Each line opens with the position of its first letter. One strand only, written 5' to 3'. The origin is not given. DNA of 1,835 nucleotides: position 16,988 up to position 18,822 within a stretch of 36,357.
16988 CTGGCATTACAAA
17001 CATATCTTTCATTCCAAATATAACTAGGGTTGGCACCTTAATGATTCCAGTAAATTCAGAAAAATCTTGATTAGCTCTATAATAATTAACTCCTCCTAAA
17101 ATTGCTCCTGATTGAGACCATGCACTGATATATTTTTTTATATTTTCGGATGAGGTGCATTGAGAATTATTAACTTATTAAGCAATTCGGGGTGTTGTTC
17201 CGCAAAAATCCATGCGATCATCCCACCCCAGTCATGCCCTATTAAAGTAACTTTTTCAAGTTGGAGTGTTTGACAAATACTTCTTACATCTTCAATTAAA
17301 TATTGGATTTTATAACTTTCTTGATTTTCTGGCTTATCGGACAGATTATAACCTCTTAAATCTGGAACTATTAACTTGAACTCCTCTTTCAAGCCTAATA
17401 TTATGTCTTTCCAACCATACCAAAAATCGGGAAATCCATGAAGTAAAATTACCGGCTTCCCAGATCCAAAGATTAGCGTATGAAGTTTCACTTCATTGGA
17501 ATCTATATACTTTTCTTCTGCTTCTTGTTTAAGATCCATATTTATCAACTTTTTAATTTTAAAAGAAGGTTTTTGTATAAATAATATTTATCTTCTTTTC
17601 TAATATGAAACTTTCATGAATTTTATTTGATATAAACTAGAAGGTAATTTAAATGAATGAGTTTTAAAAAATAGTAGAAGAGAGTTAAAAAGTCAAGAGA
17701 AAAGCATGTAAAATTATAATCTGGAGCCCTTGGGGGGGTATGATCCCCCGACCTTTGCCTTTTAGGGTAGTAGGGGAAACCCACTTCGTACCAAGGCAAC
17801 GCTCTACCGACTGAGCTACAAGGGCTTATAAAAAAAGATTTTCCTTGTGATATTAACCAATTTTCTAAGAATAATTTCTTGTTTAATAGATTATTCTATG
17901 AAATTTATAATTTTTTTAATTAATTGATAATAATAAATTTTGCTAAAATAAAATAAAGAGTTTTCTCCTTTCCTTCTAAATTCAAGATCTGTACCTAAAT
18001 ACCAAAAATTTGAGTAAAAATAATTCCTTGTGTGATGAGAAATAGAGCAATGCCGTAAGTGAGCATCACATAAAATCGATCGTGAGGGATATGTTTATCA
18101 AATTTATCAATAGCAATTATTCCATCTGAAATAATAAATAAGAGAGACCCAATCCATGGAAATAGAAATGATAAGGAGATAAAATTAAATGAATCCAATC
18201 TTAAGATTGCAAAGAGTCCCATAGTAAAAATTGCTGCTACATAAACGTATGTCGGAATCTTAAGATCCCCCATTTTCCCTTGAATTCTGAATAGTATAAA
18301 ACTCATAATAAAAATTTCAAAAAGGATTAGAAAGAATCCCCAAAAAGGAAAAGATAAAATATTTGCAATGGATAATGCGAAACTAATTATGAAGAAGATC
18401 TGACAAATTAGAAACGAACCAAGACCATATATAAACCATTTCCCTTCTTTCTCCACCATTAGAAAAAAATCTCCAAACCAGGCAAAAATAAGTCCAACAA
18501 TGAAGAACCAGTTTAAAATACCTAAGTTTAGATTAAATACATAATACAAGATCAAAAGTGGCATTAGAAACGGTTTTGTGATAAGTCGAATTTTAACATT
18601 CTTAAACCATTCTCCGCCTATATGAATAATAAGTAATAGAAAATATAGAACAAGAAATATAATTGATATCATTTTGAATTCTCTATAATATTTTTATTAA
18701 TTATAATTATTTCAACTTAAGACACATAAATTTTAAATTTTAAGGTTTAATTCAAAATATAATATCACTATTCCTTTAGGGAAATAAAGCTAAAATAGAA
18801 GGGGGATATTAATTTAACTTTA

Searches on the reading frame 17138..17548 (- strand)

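Call 56: search_protein_families(library=pfam, proteins=[window:17138-17548:-], max_evalue=0.001)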
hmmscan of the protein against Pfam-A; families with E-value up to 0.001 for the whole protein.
window:17138-17548:- (136 aa): 5 families
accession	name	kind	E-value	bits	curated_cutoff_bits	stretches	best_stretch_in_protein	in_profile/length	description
PF00561.26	Abhydrolase_1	-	7.9e-28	98.2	25.8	1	31-134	1-105/245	alpha/beta hydrolase fold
PF12697.13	Abhydrolase_6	-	1.5e-09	39.3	26.3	1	33-122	1-85/217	Alpha/beta hydrolase family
PF12146.15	Hydrolase_4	-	4.3e-07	29.9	27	1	33-132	7-109/239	Serine aminopeptidase, S33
PF07819.20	PGAP1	-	3.2e-05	24.2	24.3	1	81-134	72-130/233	PGAP1-like alpha/beta domain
PF02089.21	Palm_thioest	-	0.00039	20.6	26.8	1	32-133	1-110/254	Palmitoyl protein thioesterase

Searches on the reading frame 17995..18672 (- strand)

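Call 56: search_protein_families(library=pfam, proteins=[window:17995-18672:-], max_evalue=0.001)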
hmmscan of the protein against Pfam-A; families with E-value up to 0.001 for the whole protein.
window:17995-18672:- (225 aa): 1 family
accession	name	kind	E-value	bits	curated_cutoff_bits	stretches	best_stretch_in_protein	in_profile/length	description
PF07947.19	YhhN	-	7.9e-37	127.2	25.6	1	29-217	2-182/182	YhhN family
